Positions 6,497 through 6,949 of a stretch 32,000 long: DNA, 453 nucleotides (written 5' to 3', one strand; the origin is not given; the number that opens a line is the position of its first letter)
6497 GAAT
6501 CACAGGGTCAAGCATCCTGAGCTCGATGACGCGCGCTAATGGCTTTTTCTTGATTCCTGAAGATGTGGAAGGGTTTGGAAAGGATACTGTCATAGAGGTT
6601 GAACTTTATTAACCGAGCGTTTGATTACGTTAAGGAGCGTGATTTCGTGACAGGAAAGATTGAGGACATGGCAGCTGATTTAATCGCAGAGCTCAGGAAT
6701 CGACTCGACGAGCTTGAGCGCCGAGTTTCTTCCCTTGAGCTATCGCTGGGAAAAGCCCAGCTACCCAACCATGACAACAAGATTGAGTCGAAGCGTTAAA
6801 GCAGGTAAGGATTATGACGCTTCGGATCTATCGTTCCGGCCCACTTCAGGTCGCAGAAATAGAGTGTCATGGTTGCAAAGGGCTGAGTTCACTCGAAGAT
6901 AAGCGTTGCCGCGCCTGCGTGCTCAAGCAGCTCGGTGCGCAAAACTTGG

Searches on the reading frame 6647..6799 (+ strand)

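Call 64: search_protein_families(library=pfam, proteins=[window:6647-6799:+], max_evalue=1)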
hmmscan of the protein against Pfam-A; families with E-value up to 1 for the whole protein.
window:6647-6799:+ (50 aa): 3 families
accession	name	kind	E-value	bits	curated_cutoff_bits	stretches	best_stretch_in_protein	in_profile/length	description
PF23991.1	DUF7310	-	0.0083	17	40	1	7-31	24-50/83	Coiled-coil region of unknown function (DUF7310)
PF06825.17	HSBP1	-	0.0084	16.4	28.6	1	13-30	29-46/51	Heat shock factor binding protein 1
PF04380.18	BMFP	-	0.031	15.2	37.2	1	7-31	52-76/77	Membrane fusogenic activity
